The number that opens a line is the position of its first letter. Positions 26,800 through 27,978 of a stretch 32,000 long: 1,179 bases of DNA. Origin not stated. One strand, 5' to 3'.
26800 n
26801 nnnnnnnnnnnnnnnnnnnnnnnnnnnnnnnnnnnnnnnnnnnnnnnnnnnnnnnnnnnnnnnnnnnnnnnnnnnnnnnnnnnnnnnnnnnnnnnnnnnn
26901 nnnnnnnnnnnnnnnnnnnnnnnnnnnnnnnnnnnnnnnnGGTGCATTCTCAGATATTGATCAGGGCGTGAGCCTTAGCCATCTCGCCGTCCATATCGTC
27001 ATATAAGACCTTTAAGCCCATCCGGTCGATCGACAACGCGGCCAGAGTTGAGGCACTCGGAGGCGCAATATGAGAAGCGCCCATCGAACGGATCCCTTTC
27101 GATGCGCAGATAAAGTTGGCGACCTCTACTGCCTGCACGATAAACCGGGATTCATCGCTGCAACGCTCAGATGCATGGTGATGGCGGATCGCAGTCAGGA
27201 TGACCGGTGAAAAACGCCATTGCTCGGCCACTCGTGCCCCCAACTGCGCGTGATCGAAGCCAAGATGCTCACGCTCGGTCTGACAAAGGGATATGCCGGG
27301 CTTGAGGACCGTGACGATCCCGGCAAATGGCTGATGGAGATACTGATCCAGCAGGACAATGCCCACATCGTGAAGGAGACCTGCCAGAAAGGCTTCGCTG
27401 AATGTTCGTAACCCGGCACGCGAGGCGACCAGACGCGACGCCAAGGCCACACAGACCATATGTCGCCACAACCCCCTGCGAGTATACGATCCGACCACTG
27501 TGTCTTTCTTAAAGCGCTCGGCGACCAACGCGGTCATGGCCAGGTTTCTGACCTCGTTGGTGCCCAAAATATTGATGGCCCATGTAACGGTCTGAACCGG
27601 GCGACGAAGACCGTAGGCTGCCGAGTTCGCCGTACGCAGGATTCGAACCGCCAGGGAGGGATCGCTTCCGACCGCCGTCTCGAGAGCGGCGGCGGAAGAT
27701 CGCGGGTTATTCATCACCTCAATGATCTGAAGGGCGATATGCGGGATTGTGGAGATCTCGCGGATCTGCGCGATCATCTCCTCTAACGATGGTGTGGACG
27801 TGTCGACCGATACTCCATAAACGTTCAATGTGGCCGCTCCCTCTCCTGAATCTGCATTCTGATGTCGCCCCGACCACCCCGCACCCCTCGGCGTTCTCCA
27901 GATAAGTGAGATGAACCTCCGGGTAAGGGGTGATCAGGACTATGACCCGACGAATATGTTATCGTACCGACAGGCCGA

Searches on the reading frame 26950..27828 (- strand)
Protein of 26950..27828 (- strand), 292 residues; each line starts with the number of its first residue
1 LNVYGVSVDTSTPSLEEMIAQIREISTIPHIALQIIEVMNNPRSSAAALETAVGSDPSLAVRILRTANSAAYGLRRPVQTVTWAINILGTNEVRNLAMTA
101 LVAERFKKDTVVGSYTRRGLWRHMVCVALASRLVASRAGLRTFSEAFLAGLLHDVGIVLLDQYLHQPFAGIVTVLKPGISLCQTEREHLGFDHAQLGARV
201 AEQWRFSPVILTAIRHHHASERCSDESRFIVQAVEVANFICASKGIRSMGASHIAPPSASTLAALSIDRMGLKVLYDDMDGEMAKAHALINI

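Call 3: search_protein_families(library=pfam, proteins=[window:26950-27828:-], max_evalue=0.001)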
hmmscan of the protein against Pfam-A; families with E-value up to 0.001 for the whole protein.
window:26950-27828:- (292 aa): 2 families
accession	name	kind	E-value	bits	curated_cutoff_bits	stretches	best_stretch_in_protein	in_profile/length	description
PF08668.18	HDOD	-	2.1e-54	184.4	22.9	1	26-219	2-195/196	HDOD domain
PF01966.28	HD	-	2e-06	28.5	22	1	121-222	2-90/116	HD domain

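Call 6: find_homologous_proteins(query=window:26950-27828:-, max_evalue=1e-10)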
Query window:26950-27828:- (292 aa): 359 proteins with E <= 1e-10 among 8000 candidates; the best 120 are listed.
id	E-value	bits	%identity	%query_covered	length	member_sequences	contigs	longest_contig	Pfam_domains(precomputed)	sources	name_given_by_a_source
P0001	2.0e-175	599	95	100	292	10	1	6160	PF08668.19,PF01966.29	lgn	-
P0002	2.1e-160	550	85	99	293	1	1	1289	PF08668.19,PF01966.29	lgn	-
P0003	3.7e-156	536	83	100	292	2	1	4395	PF08668.19,PF01966.29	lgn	-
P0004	4.3e-149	513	79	100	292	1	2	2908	PF08668.19,PF01966.29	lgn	-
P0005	5.1e-149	513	81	96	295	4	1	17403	PF08668.19,PF01966.29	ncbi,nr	ncbi:MAG: hypothetical protein C3F08_10720 [Candidatus Methylomirabilota bacterium]|nr:MAG: hypothet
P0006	3.1e-146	504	77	100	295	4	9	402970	PF08668.19,PF01966.29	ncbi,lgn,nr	ncbi:MAG: hypothetical protein C3F12_12290 [Candidatus Methylomirabilota bacterium]|nr:HDOD domain-c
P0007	4.4e-139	480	75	97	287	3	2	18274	PF08668.19,PF01966.29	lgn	-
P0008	1.1e-128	446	71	100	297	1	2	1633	PF08668.19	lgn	-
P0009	3.4e-99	350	57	98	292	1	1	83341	PF08668.19,PF01966.29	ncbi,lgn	-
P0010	4.2e-95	336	57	96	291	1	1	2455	PF08668.19,PF01966.29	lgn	-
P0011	3.2e-94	333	55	97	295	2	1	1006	PF08668.19,PF01966.29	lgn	-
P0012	5.5e-93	329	53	98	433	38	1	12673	PF08668.19,PF01966.29,PF00072.31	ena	-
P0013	7.7e-93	329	56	95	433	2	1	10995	PF08668.19,PF00072.31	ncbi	-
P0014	1.0e-92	328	54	97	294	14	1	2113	PF08668.19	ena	-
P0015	1.8e-91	324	53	99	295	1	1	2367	PF08668.19,PF01966.29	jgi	-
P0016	4.6e-89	316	53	99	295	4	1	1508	PF08668.19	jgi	-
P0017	3.7e-88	313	52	99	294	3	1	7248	PF08668.19,PF01966.29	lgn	-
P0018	8.8e-88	312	51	98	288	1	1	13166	PF08668.19,PF01966.29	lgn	-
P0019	8.9e-86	306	52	98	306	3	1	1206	PF08668.19,PF01966.29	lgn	-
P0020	4.3e-85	303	49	96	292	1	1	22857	PF08668.19,PF01966.29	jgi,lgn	-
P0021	1.4e-82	295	48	96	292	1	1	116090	PF08668.19,PF01966.29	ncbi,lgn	-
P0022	1.4e-81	292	49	96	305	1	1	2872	PF08668.19,PF01966.29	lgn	-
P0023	2.5e-80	288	50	97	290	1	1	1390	PF08668.19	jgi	-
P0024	2.6e-79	284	50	97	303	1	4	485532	PF08668.19,PF01966.29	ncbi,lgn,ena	-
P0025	1.2e-78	282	47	100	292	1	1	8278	PF08668.19,PF01966.29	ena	-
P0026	1.3e-78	282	48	97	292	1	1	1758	PF08668.19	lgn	-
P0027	1.8e-78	282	48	95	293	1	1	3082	PF08668.19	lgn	-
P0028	2.1e-78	281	48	97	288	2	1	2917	PF08668.19,PF01966.29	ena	-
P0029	2.7e-78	281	48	93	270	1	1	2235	PF08668.19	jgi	jgi:HD-like signal output (HDOD) protein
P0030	5.8e-76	273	49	97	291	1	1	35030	PF08668.19,PF01966.29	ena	-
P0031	7.6e-76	273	48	96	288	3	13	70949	PF08668.19,PF01966.29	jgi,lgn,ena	jgi:HD-like signal output (HDOD) protein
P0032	9.3e-76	273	46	97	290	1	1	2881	PF08668.19,PF01966.29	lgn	-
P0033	2.3e-75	271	48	98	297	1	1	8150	PF08668.19,PF01966.29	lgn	-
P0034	2.8e-75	271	44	99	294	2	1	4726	PF08668.19,PF01966.29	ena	-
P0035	3.8e-75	271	49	96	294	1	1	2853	PF08668.19,PF01966.29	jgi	jgi:HD-like signal output (HDOD) protein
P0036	6.7e-75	270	47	97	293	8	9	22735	PF08668.19,PF01966.29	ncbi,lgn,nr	ncbi:MAG: HDOD domain-containing protein [Phycisphaerales bacterium]|nr:HDOD domain-containing prote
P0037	8.5e-75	270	47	96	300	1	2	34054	PF08668.19,PF01966.29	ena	-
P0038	1.0e-74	269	48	96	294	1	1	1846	PF08668.19,PF01966.29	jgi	jgi:HD-like signal output (HDOD) protein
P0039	1.2e-74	269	46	97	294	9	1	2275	PF08668.19,PF01966.29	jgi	jgi:putative nucleotidyltransferase with HDIG domain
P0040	1.7e-74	269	46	96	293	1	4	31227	PF08668.19,PF01966.29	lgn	-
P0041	1.8e-74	268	46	95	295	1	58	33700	PF08668.19,PF01966.29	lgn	-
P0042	3.1e-74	268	46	98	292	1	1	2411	PF08668.19,PF01966.29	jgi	jgi:HD-like signal output (HDOD) protein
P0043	5.3e-74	267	48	97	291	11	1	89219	PF08668.19,PF01966.29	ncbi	-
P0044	1.0e-73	266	46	99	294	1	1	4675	PF08668.19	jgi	jgi:HD-like signal output (HDOD) protein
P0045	1.1e-73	266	46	98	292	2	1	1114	PF08668.19,PF01966.29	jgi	jgi:putative nucleotidyltransferase with HDIG domain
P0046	1.2e-73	266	45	99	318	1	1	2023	PF08668.19,PF01966.29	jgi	jgi:HD-like signal output (HDOD) protein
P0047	1.2e-73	266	47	92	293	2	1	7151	PF08668.19,PF01966.29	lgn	-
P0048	1.2e-73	266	47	96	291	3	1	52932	PF08668.19,PF01966.29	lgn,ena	-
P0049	1.9e-73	265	45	97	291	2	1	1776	PF08668.19,PF01966.29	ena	-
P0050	6.6e-73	263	45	96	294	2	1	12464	PF08668.19,PF01966.29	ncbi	ncbi:MAG: HDOD domain-containing protein [Phycisphaerae bacterium]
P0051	9.2e-73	263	43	98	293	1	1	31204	PF08668.19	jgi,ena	-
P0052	9.2e-73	263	44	100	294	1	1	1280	PF08668.19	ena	-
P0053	9.7e-73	263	46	96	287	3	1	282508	PF08668.19,PF01966.29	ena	-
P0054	9.8e-73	263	46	97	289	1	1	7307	PF08668.19,PF01966.29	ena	-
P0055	1.1e-72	263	44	100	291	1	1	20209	PF08668.19,PF01966.29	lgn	-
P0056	1.2e-72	263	46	96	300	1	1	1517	PF08668.19,PF01966.29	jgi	jgi:putative nucleotidyltransferase with HDIG domain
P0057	1.2e-72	263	46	96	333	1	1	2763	PF08668.19,PF01966.29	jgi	jgi:putative nucleotidyltransferase with HDIG domain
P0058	2.6e-72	261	44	95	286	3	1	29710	PF08668.19,PF01966.29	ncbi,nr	ncbi:MAG: HDOD domain-containing protein [Pirellulales bacterium]|nr:HDOD domain-containing protein 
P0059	3.0e-72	261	46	95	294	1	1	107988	PF08668.19,PF01966.29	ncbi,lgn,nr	ncbi:MAG: HDOD domain-containing protein [Pirellulales bacterium]|nr:HDOD domain-containing protein 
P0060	3.9e-72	261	48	97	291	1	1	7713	PF08668.19,PF01966.29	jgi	jgi:putative nucleotidyltransferase with HDIG domain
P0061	5.4e-72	260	45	96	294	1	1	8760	PF08668.19,PF01966.29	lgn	-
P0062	5.6e-72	260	44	96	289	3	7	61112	PF08668.19,PF01966.29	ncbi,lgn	-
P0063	5.6e-72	260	47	100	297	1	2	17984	PF08668.19,PF01966.29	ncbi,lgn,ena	-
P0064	6.3e-72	260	45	97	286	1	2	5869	PF08668.19,PF01966.29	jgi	jgi:putative nucleotidyltransferase with HDIG domain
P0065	9.1e-72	260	47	96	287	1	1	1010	PF08668.19,PF01966.29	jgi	-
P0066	9.3e-72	260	45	96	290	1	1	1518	PF08668.19,PF01966.29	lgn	-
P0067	1.1e-71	259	45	96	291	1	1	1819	PF08668.19,PF01966.29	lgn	-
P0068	1.6e-71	259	46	95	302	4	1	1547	PF08668.19,PF01966.29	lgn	-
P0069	1.7e-71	259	46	96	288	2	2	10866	PF08668.19,PF01966.29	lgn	-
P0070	1.9e-71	259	45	100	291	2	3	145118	PF08668.19,PF01966.29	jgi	jgi:HD-like signal output (HDOD) protein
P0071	2.0e-71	258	46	96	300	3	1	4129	PF08668.19,PF01966.29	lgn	-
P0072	2.7e-71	258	47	94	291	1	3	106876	PF08668.19,PF01966.29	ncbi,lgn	-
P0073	2.9e-71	258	45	100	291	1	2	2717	PF08668.19,PF01966.29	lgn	-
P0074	3.4e-71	258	46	97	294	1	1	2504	PF08668.19,PF01966.29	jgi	jgi:HD-like signal output (HDOD) protein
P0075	3.8e-71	258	43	100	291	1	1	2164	PF08668.19,PF01966.29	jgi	-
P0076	5.2e-71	257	46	97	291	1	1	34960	PF08668.19,PF01966.29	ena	-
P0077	5.2e-71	257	45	96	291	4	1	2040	PF08668.19,PF01966.29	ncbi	-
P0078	5.5e-71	257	45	96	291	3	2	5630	PF08668.19,PF01966.29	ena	-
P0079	6.0e-71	257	46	96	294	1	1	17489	PF08668.19,PF01966.29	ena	-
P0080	6.1e-71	257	44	98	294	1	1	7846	PF08668.19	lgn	-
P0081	6.4e-71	257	43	98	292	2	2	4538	PF08668.19,PF01966.29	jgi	-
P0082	1.1e-70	256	46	95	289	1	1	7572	PF08668.19,PF01966.29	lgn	-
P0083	1.1e-70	256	45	96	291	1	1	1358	PF08668.19,PF01966.29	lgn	-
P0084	1.5e-70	256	44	95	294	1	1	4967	PF08668.19,PF01966.29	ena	-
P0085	1.6e-70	256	46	96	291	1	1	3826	PF08668.19,PF01966.29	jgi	jgi:putative nucleotidyltransferase with HDIG domain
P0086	2.1e-70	255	46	100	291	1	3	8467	PF08668.19,PF01966.29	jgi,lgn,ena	jgi:putative nucleotidyltransferase with HDIG domain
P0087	2.5e-70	255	45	97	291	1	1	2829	PF08668.19,PF01966.29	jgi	jgi:HD-like signal output (HDOD) protein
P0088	2.8e-70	255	45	95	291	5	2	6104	PF08668.19,PF01966.29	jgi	-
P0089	2.9e-70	255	47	95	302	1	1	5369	PF08668.19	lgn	-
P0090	3.0e-70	255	45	97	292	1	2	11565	PF08668.19,PF01966.29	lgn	-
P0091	5.5e-70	254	45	97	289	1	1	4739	PF08668.19,PF01966.29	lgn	-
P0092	6.6e-70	254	45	95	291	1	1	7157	PF08668.19,PF01966.29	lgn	-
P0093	7.1e-70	253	43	100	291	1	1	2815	PF08668.19,PF01966.29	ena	-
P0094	7.7e-70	253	44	96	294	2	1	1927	PF08668.19,PF01966.29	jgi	jgi:putative nucleotidyltransferase with HDIG domain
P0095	9.0e-70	253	47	95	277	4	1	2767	PF08668.19,PF01966.29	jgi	jgi:putative nucleotidyltransferase with HDIG domain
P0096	1.1e-69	253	44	95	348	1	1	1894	PF08668.19,PF01966.29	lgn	-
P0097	1.6e-69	252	46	96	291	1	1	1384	PF08668.19,PF01966.29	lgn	-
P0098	1.7e-69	252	44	98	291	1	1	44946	PF08668.19,PF01966.29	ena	-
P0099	2.0e-69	252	46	96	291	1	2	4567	PF08668.19,PF01966.29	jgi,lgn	jgi:HD-like signal output (HDOD) protein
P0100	2.2e-69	252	46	96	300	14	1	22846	PF08668.19,PF01966.29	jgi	-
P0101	3.0e-69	251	46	92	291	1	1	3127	PF08668.19,PF01966.29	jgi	jgi:HD-like signal output (HDOD) protein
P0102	3.3e-69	251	43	98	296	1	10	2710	PF08668.19,PF01966.29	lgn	-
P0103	3.6e-69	251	44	96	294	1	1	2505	PF08668.19,PF01966.29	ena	-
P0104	4.2e-69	251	45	97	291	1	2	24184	PF08668.19,PF01966.29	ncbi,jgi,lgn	-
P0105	4.3e-69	251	45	93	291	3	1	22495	PF08668.19,PF01966.29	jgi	-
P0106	5.0e-69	251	45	97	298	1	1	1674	PF08668.19,PF01966.29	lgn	-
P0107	1.7e-68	249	45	96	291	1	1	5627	PF08668.19,PF01966.29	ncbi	-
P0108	2.1e-68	249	45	100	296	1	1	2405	PF08668.19,PF01966.29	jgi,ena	-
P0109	2.2e-68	249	45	95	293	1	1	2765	PF08668.19,PF01966.29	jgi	jgi:HD-like signal output (HDOD) protein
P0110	2.3e-68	248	45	97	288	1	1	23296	PF08668.19,PF01966.29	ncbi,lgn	ncbi:MAG: HDOD domain-containing protein [Planctomycetota bacterium]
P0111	2.4e-68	248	43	96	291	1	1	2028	PF08668.19,PF01966.29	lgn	-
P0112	2.9e-68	248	45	96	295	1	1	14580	PF08668.19,PF01966.29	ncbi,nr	ncbi:MAG: HDOD domain-containing protein [Planctomycetes bacterium]|nr:HDOD domain-containing protei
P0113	5.7e-68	247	44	96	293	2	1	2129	PF08668.19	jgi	jgi:HD-like signal output (HDOD) protein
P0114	5.8e-68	247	44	96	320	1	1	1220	PF08668.19,PF01966.29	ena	-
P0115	6.5e-68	247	46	94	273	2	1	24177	PF08668.19,PF01966.29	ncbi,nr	ncbi:MAG: HDOD domain-containing protein [Thermoguttaceae bacterium]|nr:HDOD domain-containing prote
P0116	6.7e-68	247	45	96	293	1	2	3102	PF08668.19,PF01966.29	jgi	-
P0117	1.0e-67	246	43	96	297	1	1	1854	PF08668.19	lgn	-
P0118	1.1e-67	246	44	91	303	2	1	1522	PF08668.19,PF01966.29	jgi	-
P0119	1.1e-67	246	46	96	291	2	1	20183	PF08668.19,PF01966.29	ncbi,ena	ncbi:MAG: HDOD domain-containing protein [Pirellulaceae bacterium]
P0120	1.1e-67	246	46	94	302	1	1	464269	PF08668.19,PF01966.29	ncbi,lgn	-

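Call 7: find_encoding_contigs(protein=P0006, flank=10000, max_places=3)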
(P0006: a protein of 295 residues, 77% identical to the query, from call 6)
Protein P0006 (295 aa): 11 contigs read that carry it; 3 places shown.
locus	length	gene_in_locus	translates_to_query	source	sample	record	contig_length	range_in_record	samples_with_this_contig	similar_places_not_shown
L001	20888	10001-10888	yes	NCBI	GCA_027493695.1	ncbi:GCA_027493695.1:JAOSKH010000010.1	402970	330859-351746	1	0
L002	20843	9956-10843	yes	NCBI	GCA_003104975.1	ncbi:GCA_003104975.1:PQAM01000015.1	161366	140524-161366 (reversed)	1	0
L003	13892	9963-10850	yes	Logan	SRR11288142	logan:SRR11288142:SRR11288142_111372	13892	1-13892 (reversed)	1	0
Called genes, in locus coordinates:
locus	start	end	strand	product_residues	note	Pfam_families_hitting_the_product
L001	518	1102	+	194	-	-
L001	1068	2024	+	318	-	PF13489:Methyltransf_23, PF08241:Methyltransf_11, PF08242:Methyltransf_12 (weak), PF13649:Methyltransf_25, PF13847:Methyltransf_31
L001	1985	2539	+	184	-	-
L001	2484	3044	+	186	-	-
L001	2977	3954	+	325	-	PF00535:Glycos_transf_2, PF10111:Glyco_tranf_2_2, PF13641:Glyco_tranf_2_3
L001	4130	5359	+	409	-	PF00534:Glycos_transf_1, PF13692:Glyco_trans_1_4, PF00535:Glycos_transf_2, PF10111:Glyco_tranf_2_2, PF13641:Glyco_tranf_2_3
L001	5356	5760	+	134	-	-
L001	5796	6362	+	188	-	PF13424:TPR_12 (faint), PF13431:TPR_17 (faint), PF14559:TPR_19 (faint)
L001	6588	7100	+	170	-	PF13641:Glyco_tranf_2_3 (weak)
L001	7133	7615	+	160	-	PF00535:Glycos_transf_2, PF10111:Glyco_tranf_2_2 (weak)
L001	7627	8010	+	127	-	-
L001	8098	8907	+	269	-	PF00535:Glycos_transf_2, PF10111:Glyco_tranf_2_2 (weak), PF00515:TPR_1 (weak), PF13424:TPR_12 (faint)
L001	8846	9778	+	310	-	PF23914:TPR_CcmH_CycH (faint), PF13174:TPR_6 (faint), PF13414:TPR_11 (weak), PF13424:TPR_12 (weak), PF13432:TPR_16 (weak), PF00515:TPR_1 (weak), PF13424:TPR_12 (weak), PF14559:TPR_19 (weak), +11 more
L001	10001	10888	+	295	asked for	PF08668:HDOD, PF01966:HD (weak)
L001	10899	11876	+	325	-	PF00512:HisKA, PF02518:HATPase_c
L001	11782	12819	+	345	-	PF02518:HATPase_c, PF00072:Response_reg, PF01627:Hpt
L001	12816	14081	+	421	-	PF00072:Response_reg, PF00989:PAS (weak)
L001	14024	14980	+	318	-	PF00512:HisKA, PF02518:HATPase_c, PF00072:Response_reg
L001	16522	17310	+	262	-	PF00515:TPR_1 (faint), PF07719:TPR_2 (faint), PF12895:ANAPC3 (faint), PF13174:TPR_6 (faint), PF13181:TPR_8 (faint), PF13424:TPR_12 (faint), PF13432:TPR_16, PF14559:TPR_19 (weak), +3 more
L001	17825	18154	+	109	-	PF00700:Flagellin_C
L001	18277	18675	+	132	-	PF02561:FliS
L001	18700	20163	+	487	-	PF02465:FliD_N, PF07195:FliD_C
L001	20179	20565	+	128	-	PF03646:FlaG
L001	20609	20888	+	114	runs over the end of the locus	-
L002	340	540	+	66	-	-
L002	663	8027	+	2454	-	PF13489:Methyltransf_23, PF08241:Methyltransf_11, PF00535:Glycos_transf_2, PF10111:Glyco_tranf_2_2, PF13641:Glyco_tranf_2_3, PF00534:Glycos_transf_1, PF13692:Glyco_trans_1_4, PF13641:Glyco_tranf_2_3, +26 more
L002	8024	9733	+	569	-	PF00535:Glycos_transf_2, PF13424:TPR_12 (weak), PF17874:TPR_MalT (weak), PF13414:TPR_11 (weak), PF13424:TPR_12 (weak), PF13432:TPR_16 (weak), PF00515:TPR_1 (weak), PF14559:TPR_19 (weak), +12 more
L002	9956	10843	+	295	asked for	PF08668:HDOD, PF01966:HD (weak)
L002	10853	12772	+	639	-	PF00512:HisKA, PF02518:HATPase_c, PF00072:Response_reg, PF01627:Hpt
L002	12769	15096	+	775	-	PF00072:Response_reg, PF00989:PAS, PF08448:PAS_4, PF13426:PAS_9, PF00512:HisKA, PF02518:HATPase_c, PF00072:Response_reg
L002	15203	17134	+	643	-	PF00535:Glycos_transf_2, PF13371:TPR_9 (faint), PF07721:TPR_4 (faint), PF12895:ANAPC3 (faint), PF00515:TPR_1 (weak), PF07719:TPR_2 (weak), PF13414:TPR_11, PF13432:TPR_16 (weak), +12 more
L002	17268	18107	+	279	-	PF00669:Flagellin_N, PF00700:Flagellin_C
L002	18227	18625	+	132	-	PF02561:FliS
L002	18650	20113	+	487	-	PF02465:FliD_N, PF07195:FliD_C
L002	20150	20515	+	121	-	PF03646:FlaG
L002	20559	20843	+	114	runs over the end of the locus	-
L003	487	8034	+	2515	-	PF08241:Methyltransf_11, PF13489:Methyltransf_23, PF00535:Glycos_transf_2, PF10111:Glyco_tranf_2_2, PF13641:Glyco_tranf_2_3, PF00534:Glycos_transf_1, PF13692:Glyco_trans_1_4, PF00535:Glycos_transf_2, +28 more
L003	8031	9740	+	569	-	PF00535:Glycos_transf_2, PF13424:TPR_12 (weak), PF17874:TPR_MalT (weak), PF13414:TPR_11 (weak), PF13424:TPR_12 (weak), PF13432:TPR_16 (weak), PF00515:TPR_1 (weak), PF14559:TPR_19 (weak), +12 more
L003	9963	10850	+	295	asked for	PF08668:HDOD, PF01966:HD (weak)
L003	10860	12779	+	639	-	PF00512:HisKA, PF02518:HATPase_c, PF00072:Response_reg, PF01627:Hpt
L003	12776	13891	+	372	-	?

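Call 8: find_encoding_contigs(protein=P0009, flank=10000, max_places=2)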
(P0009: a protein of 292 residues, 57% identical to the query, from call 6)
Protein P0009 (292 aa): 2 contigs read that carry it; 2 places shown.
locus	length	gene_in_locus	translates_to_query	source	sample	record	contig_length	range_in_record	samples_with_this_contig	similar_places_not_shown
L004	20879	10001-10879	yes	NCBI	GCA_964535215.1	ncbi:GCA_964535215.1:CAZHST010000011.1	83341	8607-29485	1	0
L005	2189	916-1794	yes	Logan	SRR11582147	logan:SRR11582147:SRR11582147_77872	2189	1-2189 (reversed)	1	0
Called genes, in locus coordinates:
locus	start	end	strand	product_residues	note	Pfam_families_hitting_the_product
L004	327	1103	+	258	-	PF20560:MotA_N, PF01618:MotA_ExbB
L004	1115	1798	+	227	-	PF13677:MotB_plug, PF00691:OmpA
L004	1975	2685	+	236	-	PF00460:Flg_bb_rod (weak), PF22692:LlgE_F_G_D1, PF06429:Flg_bbr_C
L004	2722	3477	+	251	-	PF00460:Flg_bb_rod, PF22692:LlgE_F_G_D1, PF06429:Flg_bbr_C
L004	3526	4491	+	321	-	PF08666:SAF, PF13144:ChapFlgA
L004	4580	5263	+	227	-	PF02107:FlgH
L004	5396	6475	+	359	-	PF02119:FlgI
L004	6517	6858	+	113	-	PF10135:Rod-binding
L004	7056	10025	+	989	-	PF01590:GAF, PF13185:GAF_2, PF01590:GAF, PF13185:GAF_2, PF13492:GAF_3, PF00512:HisKA, PF02518:HATPase_c, PF00072:Response_reg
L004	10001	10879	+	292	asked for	PF08668:HDOD, PF01966:HD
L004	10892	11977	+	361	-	PF00512:HisKA, PF02518:HATPase_c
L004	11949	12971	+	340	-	PF00072:Response_reg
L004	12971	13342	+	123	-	PF00072:Response_reg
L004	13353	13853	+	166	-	PF13690:CheX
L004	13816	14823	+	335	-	PF00072:Response_reg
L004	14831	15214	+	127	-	PF00072:Response_reg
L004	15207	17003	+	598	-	PF01627:Hpt, PF02895:H-kinase_dim, PF02518:HATPase_c, PF01584:CheW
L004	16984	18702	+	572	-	PF02203:TarH, PF12729:4HB_MCP_1, PF00672:HAMP, PF00015:MCPsignal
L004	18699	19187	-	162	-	-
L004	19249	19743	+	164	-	PF01584:CheW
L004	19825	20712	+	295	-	PF03705:CheR_N, PF01739:CheR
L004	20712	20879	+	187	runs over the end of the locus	PF03975:CheD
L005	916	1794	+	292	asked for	PF08668:HDOD, PF01966:HD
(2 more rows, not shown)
